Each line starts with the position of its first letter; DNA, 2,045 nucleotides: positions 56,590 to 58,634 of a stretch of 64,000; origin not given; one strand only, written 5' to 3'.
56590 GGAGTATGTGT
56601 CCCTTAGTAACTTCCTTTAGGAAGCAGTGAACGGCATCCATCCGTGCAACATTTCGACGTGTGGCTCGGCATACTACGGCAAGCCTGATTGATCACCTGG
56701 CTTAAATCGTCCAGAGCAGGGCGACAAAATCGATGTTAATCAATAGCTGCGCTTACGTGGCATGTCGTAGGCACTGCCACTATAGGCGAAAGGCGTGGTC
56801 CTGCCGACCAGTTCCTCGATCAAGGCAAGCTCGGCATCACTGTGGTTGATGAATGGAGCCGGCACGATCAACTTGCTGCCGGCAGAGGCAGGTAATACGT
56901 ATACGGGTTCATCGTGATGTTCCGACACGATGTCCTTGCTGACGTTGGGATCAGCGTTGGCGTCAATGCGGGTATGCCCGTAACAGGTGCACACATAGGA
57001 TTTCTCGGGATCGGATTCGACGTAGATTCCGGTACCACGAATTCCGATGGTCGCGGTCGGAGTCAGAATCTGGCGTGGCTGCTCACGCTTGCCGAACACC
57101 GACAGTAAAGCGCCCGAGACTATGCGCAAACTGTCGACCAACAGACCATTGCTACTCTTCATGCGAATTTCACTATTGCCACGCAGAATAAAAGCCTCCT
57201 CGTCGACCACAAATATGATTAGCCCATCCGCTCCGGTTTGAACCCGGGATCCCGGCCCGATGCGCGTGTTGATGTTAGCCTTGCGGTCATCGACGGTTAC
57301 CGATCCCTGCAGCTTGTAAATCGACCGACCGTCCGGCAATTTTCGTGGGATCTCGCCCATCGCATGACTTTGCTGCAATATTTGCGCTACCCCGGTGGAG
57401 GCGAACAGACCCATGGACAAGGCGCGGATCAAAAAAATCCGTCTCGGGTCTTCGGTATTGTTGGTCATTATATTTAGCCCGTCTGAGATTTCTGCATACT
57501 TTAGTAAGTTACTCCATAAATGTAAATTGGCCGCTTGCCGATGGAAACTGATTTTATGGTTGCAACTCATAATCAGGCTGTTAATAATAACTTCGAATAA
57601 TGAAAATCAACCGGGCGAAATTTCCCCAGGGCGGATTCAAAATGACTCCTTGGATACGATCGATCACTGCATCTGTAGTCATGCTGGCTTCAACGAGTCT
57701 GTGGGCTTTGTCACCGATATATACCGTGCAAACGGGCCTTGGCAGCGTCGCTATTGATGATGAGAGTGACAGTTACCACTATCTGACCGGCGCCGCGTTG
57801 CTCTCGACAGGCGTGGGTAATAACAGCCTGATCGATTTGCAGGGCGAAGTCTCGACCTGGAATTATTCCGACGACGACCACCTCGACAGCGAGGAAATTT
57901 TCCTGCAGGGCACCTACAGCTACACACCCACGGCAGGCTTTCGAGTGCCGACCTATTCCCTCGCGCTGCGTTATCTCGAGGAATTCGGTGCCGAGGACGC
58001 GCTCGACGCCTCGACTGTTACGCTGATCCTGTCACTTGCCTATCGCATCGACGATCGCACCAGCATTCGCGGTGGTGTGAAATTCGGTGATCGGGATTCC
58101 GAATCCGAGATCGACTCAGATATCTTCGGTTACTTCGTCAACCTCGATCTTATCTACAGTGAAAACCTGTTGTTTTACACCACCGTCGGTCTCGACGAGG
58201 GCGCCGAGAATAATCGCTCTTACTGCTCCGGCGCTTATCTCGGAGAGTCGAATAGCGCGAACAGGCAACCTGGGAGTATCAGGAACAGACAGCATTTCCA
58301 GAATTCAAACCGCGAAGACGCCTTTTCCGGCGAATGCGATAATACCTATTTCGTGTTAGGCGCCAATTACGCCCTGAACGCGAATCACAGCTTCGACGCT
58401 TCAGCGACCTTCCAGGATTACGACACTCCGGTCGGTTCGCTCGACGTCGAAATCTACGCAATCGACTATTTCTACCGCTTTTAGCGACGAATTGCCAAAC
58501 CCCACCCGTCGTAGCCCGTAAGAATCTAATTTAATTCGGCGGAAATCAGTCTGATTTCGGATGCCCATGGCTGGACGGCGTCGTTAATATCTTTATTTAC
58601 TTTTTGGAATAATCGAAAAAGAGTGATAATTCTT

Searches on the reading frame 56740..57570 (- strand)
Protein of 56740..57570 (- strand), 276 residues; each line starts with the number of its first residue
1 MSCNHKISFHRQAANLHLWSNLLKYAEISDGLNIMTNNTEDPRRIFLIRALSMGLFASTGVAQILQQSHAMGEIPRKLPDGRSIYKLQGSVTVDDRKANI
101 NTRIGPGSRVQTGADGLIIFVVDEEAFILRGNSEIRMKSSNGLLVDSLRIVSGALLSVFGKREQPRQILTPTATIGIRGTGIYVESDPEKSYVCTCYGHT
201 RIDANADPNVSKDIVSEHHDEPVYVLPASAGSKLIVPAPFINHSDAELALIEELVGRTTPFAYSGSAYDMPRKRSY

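Call 58: search_protein_families(library=pfam, proteins=[window:56740-57570:-], max_evalue=0.00001)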
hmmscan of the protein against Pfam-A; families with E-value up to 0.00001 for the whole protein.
window:56740-57570:- (276 aa): 0 families

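Call 68: search_protein_families(library=pfam, proteins=[L082:97-1884:+, window:56743-57570:-], max_evalue=0.01)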
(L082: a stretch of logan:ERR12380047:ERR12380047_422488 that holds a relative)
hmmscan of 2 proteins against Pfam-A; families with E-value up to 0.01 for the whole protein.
L082:97-1884:+ (596 aa): 2 families
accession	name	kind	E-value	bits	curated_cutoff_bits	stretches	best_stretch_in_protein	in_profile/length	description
PF14312.12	FG-GAP_2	-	2.8e-35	120.7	23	5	465-527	1-49/49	FG-GAP repeat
PF09582.15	AnfO_nitrog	-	8.2e-06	25.7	30.3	0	164-192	7-35/190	Iron only nitrogenase protein AnfO (AnfO_nitrog)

window:56743-57570:- (276 aa): 1 family
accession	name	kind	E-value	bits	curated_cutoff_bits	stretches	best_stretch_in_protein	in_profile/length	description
PF04773.18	FecR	-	0.00014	22.7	24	1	121-193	15-89/97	FecR protein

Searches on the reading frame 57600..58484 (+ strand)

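Call 58: search_protein_families(library=pfam, proteins=[window:57600-58484:+], max_evalue=0.00001)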
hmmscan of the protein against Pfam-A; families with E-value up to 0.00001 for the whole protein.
window:57600-58484:+ (294 aa): 0 families

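Call 68: search_protein_families(library=pfam, proteins=[L082:97-1884:+, window:57600-58481:+], max_evalue=0.01)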
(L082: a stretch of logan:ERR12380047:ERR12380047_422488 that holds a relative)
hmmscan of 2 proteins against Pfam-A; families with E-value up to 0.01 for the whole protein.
L082:97-1884:+ (596 aa): 2 families
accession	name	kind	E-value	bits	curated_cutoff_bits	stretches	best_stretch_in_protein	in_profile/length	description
PF14312.12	FG-GAP_2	-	2.8e-35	120.7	23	5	465-527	1-49/49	FG-GAP repeat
PF09582.15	AnfO_nitrog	-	8.2e-06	25.7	30.3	0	164-192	7-35/190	Iron only nitrogenase protein AnfO (AnfO_nitrog)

window:57600-58481:+ (294 aa): 0 families
